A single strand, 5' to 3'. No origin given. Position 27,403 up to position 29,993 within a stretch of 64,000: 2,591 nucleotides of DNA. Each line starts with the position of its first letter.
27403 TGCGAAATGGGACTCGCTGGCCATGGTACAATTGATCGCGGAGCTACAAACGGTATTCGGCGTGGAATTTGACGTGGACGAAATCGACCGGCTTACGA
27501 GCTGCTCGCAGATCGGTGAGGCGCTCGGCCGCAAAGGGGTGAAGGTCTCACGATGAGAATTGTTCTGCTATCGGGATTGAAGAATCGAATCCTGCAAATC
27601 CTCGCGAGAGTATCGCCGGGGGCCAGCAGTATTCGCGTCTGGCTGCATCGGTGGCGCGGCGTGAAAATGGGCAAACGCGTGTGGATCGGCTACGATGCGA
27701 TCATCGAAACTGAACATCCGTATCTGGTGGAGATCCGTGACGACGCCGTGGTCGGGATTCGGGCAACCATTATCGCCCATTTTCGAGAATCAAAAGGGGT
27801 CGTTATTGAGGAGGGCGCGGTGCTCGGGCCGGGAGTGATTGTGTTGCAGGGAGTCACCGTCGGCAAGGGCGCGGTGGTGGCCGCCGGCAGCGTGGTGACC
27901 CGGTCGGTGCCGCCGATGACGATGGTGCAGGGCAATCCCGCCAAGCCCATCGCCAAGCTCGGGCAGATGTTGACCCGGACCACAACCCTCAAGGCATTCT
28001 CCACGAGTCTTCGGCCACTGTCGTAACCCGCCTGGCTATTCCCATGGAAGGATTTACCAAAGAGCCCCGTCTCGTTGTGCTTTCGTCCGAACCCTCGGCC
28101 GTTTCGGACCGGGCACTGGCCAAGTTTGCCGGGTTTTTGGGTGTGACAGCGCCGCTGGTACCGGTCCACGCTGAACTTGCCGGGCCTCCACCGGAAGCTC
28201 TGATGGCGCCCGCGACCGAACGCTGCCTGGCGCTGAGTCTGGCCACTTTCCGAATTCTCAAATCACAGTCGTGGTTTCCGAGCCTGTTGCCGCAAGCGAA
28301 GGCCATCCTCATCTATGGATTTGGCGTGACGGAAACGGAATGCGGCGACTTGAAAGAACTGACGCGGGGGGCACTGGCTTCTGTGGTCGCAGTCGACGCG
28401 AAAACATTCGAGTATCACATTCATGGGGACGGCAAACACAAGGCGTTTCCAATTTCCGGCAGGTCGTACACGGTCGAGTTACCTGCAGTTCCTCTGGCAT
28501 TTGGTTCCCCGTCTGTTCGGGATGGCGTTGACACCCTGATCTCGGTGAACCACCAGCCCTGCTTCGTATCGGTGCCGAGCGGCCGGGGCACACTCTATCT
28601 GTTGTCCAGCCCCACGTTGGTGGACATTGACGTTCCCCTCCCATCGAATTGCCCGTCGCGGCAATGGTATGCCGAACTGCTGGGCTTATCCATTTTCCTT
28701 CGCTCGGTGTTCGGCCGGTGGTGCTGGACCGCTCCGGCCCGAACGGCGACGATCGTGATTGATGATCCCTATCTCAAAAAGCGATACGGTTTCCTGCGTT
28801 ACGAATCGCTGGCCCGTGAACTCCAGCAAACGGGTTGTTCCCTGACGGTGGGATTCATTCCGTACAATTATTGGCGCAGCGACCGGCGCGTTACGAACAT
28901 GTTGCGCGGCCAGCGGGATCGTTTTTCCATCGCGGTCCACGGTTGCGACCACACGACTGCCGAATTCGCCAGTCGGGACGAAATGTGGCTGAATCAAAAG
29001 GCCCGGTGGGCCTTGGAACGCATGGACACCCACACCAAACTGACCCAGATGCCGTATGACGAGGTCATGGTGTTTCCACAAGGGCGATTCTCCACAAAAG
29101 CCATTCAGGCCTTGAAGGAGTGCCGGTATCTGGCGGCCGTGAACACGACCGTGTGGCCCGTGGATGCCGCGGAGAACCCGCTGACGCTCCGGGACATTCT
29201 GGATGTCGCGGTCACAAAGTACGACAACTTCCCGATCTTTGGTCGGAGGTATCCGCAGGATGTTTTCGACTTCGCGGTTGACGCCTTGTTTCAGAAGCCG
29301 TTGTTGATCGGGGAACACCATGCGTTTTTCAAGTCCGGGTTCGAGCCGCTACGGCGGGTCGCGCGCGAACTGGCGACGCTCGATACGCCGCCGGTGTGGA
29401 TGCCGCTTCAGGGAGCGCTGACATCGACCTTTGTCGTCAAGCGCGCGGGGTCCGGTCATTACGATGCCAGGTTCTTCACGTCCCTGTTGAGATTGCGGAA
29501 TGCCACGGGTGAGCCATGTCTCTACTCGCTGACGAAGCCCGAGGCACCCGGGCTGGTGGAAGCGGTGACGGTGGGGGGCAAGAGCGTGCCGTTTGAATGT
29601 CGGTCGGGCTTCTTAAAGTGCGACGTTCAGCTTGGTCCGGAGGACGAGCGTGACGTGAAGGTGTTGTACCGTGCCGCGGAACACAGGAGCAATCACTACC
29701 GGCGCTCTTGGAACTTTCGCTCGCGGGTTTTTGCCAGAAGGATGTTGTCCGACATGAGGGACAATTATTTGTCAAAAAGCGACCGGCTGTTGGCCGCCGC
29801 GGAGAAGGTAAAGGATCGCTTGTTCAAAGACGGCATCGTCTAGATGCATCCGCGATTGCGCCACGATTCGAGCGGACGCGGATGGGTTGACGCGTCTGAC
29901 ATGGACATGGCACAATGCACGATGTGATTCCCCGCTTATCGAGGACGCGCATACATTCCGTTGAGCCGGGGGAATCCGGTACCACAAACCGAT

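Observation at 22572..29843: Acyl-ligase / ACP / FabH-like / FkbH-like / ACP / acetyltransferase cassette between the exosortase and prsTKR: a tetronate- or glyceryl-acyl-type small-molecule pathway grafted into a PEP-CTERM locus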

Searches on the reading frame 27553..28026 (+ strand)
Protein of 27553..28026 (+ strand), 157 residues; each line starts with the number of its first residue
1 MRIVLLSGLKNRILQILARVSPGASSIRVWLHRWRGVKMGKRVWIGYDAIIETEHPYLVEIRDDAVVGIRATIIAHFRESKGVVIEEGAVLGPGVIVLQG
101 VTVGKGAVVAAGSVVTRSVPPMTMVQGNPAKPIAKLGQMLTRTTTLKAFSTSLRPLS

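Call 3: search_protein_families(library=ncbifam, proteins=[window:27553-28026:+], max_evalue=0.001)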
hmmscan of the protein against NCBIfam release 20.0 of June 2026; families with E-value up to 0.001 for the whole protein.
window:27553-28026:+ (157 aa): 40 families (the best 25 are shown)
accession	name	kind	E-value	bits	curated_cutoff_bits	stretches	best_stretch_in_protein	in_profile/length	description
NF058585.1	HptprglPActTf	PfamEq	1.1e-18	67.4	300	1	7-144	26-168/172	heptaprenylglyceryl phosphate O-acetyltransferase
TIGR03532.1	DapD_Ac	equivalog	5.1e-16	59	231.75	1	80-146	158-224/231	2,3,4,5-tetrahydropyridine-2,6-dicarboxylate N-acetyltransferase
TIGR03308.1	phn_thr-fam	hypoth_equivalog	2.3e-15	57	201.65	1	76-134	102-160/204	phosphonate metabolim protein, transferase hexapeptide repeat family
TIGR03570.1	NeuD_NnaD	subfamily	2.7e-15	56.5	160.8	1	82-131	153-202/202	NeuD/PglB/VioB family sugar acetyltransferase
NF007797.0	PRK10502.1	subfamily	1.1e-14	54.5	192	1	80-134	123-177/183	WcaF family extracellular polysaccharide biosynthesis acetyltransferase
TIGR02353.1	NRPS_term_dom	equivalog_domain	1.4e-14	53.4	423.1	1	17-130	579-695/695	Pls/PosA family non-ribosomal peptide synthetase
NF007240.0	PRK09677.1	equivalog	7.2e-13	48.5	243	1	79-135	127-183/192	putative lipopolysaccharide biosynthesis O-acetyl transferase WbbJ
NF050158.1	CarbAnhydGPos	equivalog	6.9e-12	45.4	250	1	37-138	49-145/172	gamma carbonic anhydrase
NF000311.1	Vat_ABCDEFH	equivalog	1.4e-11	44.3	300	1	85-135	113-163/201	Vat family streptogramin A O-acetyltransferase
NF000490.1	chloram_CatB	equivalog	4.5e-11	42.5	350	1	76-135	104-163/210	type B chloramphenicol O-acetyltransferase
NF007499.0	PRK10092.1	equivalog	8.1e-11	42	314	1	80-136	127-183/183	maltose O-acetyltransferase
NF000504.1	stregram_VatH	exception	1.1e-09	38.6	475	1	88-135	123-170/216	streptogramin A O-acetyltransferase Vat(H)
NF000147.1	stregram_VatF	exception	1.6e-09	37.6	400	1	90-133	128-171/221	streptogramin A O-acetyltransferase Vat(F)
NF033468.1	stregram_VatI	exception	1e-08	35.2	415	1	85-135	115-165/208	streptogramin A O-acetyltransferase Vat(I)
TIGR04008.1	WcaF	equivalog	2.1e-08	34.2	326.3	1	40-131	75-173/180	colanic acid biosynthesis acetyltransferase WcaF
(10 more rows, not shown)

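Call 4: search_protein_families(library=pfam, proteins=[window:27553-28026:+], max_evalue=0.001)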
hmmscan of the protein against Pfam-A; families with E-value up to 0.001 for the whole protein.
window:27553-28026:+ (157 aa): 2 families
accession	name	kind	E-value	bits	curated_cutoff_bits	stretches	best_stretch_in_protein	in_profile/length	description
PF00132.30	Hexapep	-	5.9e-10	38.9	27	1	82-117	1-36/36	Bacterial transferase hexapeptide (six repeats)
PF14602.12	Hexapep_2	-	8.7e-09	35.4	27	1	83-117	2-34/34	Hexapeptide repeat of succinyl-transferase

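Call 41: search_solved_structures(query=window:27553-28026:+, max_evalue=0.00001)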
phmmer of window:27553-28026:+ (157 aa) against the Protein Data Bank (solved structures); distinct sequences matched with E-value up to 0.00001: 57.
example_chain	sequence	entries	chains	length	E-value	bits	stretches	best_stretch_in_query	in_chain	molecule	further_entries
3r8y_A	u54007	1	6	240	1.3e-18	70.5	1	80-151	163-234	2,3,4,5-tetrahydropyridine-2,6-dicarboxylate N-acetyltransferase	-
3cj8_A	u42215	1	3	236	7.5e-11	45.2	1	80-139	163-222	2,3,4,5-tetrahydropyridine-2,6-dicarboxylate N-acetyltransferase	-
3fs8_A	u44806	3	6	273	3e-10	43.3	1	79-144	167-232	QdtC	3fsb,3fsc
4egg_A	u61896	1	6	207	3e-10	43.3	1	84-142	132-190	Putative acetyltransferase SACOL2570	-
4dcl_A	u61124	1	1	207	3e-10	43.3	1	84-142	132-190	Putative acetyltransferase SACOL2570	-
3ftt_A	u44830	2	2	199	3.2e-10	43.2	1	84-141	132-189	Putative acetyltransferase SACOL2570 | Galactoside O-acetyltransferase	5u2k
3v4e_A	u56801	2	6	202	3.4e-10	43.1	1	84-141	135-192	Galactoside O-acetyltransferase | Putative acetyltransferase SACOL2570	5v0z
3ect_A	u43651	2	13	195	1.5e-09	41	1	81-136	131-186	Hexapeptide-repeat containing-acetyltransferase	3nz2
3mqg_A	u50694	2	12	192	3.9e-09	39.7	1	75-136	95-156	Lipopolysaccharides biosynthesis acetyltransferase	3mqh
3srt_A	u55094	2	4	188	6.5e-09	38.9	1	83-136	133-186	Maltose O-acetyltransferase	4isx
3jqy_B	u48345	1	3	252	9.4e-09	38.4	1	79-143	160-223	Polysialic acid O-acetyltransferase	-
9jyw_A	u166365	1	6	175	1e-08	38.3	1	61-137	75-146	Gamma carbonic anhydrase family protein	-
6x89_G2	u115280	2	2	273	1.6e-08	37.6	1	66-138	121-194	gamma carbonic anhydrase 1, mitochondrial-like | NDUCA2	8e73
1xhd_A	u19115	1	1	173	2.4e-08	37.1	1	44-136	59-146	putative acetyltransferase/acyltransferase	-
7l7y_AAA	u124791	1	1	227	3e-08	36.8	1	61-136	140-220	Putative acetyl transferase protein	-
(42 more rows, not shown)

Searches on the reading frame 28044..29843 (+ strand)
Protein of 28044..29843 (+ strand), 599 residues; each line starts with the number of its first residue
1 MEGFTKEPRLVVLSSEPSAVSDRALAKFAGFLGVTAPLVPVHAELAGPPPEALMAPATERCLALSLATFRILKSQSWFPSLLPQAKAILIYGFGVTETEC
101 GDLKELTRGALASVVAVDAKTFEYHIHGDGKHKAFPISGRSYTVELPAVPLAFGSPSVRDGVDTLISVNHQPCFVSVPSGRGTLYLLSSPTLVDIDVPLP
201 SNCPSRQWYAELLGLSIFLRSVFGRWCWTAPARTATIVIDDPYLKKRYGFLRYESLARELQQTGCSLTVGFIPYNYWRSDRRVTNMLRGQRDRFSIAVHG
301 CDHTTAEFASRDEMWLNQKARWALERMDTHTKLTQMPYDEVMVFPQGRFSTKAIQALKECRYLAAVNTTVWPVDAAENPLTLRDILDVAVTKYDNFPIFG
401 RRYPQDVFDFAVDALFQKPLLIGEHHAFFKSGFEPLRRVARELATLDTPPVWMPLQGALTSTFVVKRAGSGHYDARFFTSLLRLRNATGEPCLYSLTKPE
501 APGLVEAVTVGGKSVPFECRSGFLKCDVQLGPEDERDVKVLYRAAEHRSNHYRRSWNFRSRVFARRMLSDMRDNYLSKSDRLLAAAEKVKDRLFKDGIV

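Call 3: search_protein_families(library=ncbifam, proteins=[window:28044-29843:+], max_evalue=0.001)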
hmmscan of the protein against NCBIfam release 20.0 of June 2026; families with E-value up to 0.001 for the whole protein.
window:28044-29843:+ (599 aa): 0 families

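Call 4: search_protein_families(library=pfam, proteins=[window:28044-29843:+], max_evalue=0.001)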
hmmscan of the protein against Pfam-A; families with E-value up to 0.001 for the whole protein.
window:28044-29843:+ (599 aa): 0 families

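Call 40: search_solved_structures(query=window:28044-29843:+, max_evalue=1)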
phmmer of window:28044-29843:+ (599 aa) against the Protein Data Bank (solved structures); distinct sequences matched with E-value up to 1: 0.

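Call 50: search_protein_families(library=pfam, proteins=[window:28044-29843:+], max_evalue=1)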
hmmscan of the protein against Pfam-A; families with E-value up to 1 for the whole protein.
window:28044-29843:+ (599 aa): 2 families
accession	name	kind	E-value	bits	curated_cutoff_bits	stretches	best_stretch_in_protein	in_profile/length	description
PF01522.26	Polysacc_deac_1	-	0.13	12.7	23.1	1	283-362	48-121/124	Polysaccharide deacetylase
PF10096.14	DUF2334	-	0.16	12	26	1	255-319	20-92/203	Uncharacterized protein conserved in bacteria (DUF2334)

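Call 52: find_homologous_proteins(query=window:28044-29843:+)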
Query window:28044-29843:+ (599 aa): 147 proteins with E <= 0.001 among 8000 candidates; the best 120 are listed.
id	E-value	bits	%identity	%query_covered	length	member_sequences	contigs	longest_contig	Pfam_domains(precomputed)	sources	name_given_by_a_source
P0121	0.0e+0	1272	100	91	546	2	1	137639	-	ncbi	ncbi:MAG: hypothetical protein ABSA12_04905 [Verrucomicrobiia bacterium]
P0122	0.0e+0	1165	84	100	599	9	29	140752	-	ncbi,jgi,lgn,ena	jgi:hypothetical protein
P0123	0.0e+0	1143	83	100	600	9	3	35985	-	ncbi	ncbi:MAG: hypothetical protein ACLPT4_06535 [Verrucomicrobiia bacterium]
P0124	0.0e+0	1134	82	100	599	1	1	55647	-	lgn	-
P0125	0.0e+0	1132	83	99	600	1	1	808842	-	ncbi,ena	-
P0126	0.0e+0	1116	81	99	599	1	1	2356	-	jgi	-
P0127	0.0e+0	1114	81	99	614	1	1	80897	-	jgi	jgi:hypothetical protein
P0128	8.1e-269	911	66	100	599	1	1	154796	-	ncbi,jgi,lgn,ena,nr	ncbi:MAG TPA: hypothetical protein VMV72_02205 [Verrucomicrobiae bacterium]|nr:hypothetical protein 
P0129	3.0e-252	857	64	98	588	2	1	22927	-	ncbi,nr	ncbi:MAG TPA: hypothetical protein VMP11_18120 [Verrucomicrobiae bacterium]|nr:hypothetical protein 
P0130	4.8e-197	674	82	60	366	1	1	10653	-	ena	-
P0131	2.5e-185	636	52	98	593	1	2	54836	-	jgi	jgi:hypothetical protein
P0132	4.5e-185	635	50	98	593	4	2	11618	-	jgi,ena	-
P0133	2.9e-182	625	51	98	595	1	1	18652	-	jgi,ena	-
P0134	6.0e-182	624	50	97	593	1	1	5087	-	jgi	jgi:hypothetical protein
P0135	2.1e-181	623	50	98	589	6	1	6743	-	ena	-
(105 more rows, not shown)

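Call 61: predict_structure(alignment_id=A2)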
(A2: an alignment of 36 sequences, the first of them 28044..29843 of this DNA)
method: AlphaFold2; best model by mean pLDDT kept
length: 599 residues; sequences in the alignment: 36
mean_pLDDT: 89.9   pTM: 0.90
mean pLDDT of the five models: 89.9, 89.3, 88.5, 88.2, 87.7
residues with pLDDT >= 90: 418; 70-90: 148; 50-70: 28; < 50: 5
segments of 3 or more residues with pLDDT < 50: 597-599
pLDDT, mean of each block of 10 residues (from residue 1): 77 96 98 97 90 88 96 91 93 86 90 91 88 83 89 71 92 92 94 94 86 96 94 95 86 94 96 91 94 95 74 90 95 96 90 94 94 90 96 96 90 96 91 93 91 97 95 97 94 97 93 96 96 96 73 71 77 77 76 55
secondary structure, 60 per line:
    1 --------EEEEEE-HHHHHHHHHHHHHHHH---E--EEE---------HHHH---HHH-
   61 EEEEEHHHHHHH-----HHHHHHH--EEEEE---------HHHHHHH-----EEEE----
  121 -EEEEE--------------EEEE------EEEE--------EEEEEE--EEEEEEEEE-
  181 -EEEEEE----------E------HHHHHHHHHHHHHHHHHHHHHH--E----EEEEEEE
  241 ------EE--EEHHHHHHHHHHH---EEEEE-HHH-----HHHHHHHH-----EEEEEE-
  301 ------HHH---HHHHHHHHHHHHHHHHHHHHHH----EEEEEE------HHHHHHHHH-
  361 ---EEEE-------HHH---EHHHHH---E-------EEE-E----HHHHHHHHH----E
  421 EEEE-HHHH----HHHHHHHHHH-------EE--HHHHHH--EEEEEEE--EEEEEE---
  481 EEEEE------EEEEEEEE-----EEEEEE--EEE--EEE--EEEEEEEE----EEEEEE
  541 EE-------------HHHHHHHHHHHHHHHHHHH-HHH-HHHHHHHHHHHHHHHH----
elements in order: E9-14 H16-31 E38-40 H50-53 E61-65 H66-72 H78-84 E87-91 H101-107 E113-116 E122-126 E141-144 E151-154 E163-168 E171-179 E182-187 H205-226 E234-240 H253-263 E267-271 H281-288 E294-299 H313-334 E339-344 H351-359 E364-367 H382-386 E398-400 H407-415 E420-424 H426-429 H434-443 H455-460 E463-469 E472-477 E481-485 E492-499 E505-510 E513-515 E518-520 E523-530 E535-542 H556-574 H580-595

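Call 63: fold_search(model_id=the predicted structure, library=pdb)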
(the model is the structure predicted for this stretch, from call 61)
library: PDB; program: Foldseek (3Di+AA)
matches with E <= 10: 1351; with E <= 0.001: 63
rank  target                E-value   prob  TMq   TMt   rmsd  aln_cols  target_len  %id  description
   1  9cgy                  1.5e-10  1.00  0.31  0.24  15.4       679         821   10  Structure of the Pel modification enzyme PelA from Pseudomonas thermotolerans (released 2025-05-14)
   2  8ccy                  3.9e-10  1.00  0.38  0.32   8.2       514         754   11  Human heparan sulfate N-deacetylase-N-sulfotransferase 1 in complex with calcium and 3'-phosphoadenosine-5'-phosphosulfa (released 2024-02-07)
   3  9f6z_B                7.3e-10  1.00  0.44  0.35   7.7       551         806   10  Human N-deacetylase/N-sulfotransferase 1 homodimer (released 2025-04-16)
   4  6nwz_A                9.7e-10  1.00  0.44  0.41  11.4       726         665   10  Crystal structure of Agd3 a novel carbohydrate deacetylase (released 2020-02-12)
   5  9f6z_A                3.2e-09  1.00  0.41  0.33   8.7       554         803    9  Human N-deacetylase/N-sulfotransferase 1 homodimer (released 2025-04-16)
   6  7mo6_A                3.8e-07  1.00  0.22  0.25  14.6       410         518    8  Guanosine Monophosphate Synthase from Aspergillus fumigatus Af293 (released 2022-02-16)
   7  7sbc_A                9.4e-07  1.00  0.22  0.25  14.4       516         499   11  Crystal structure of a GMP synthase from Acinetobacter baumannii AB5075-UW (released 2021-10-06)
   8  3tts_A                1.5e-06  1.00  0.20  0.18   7.2       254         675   11  Crystal structure of beta-galactosidase from Bacillus circulans sp. alkalophilus (released 2012-03-21)
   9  7mo6_B                1.5e-06  1.00  0.22  0.24  14.3       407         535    9  Guanosine Monophosphate Synthase from Aspergillus fumigatus Af293 (released 2022-02-16)
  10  2ywc_D                3.7e-06  1.00  0.20  0.25  14.5       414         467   13  Crystal structure of GMP synthetase from Thermus thermophilus in complex with XMP (released 2007-10-23)
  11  7sbc_B                6.2e-06  1.00  0.22  0.25  13.7       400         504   12  Crystal structure of a GMP synthase from Acinetobacter baumannii AB5075-UW (released 2021-10-06)
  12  9kpv_A                1.2e-05  0.99  0.18  0.21  15.6       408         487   12  Crystal structure of enzyme (released 2025-12-24)
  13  7sbc_D                1.4e-05  1.00  0.22  0.25  13.8       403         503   11  Crystal structure of a GMP synthase from Acinetobacter baumannii AB5075-UW (released 2021-10-06)
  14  5tw7_B                1.5e-05  1.00  0.21  0.25  14.5       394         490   10  Crystal structure of a GMP synthase (glutamine-hydrolyzing) from Neisseria gonorrhoeae (released 2016-11-23)
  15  1gpm_A                1.8e-05  1.00  0.20  0.24  15.0       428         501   11  ESCHERICHIA COLI GMP SYNTHETASE COMPLEXED WITH AMP AND PYROPHOSPHATE (released 1996-01-29)
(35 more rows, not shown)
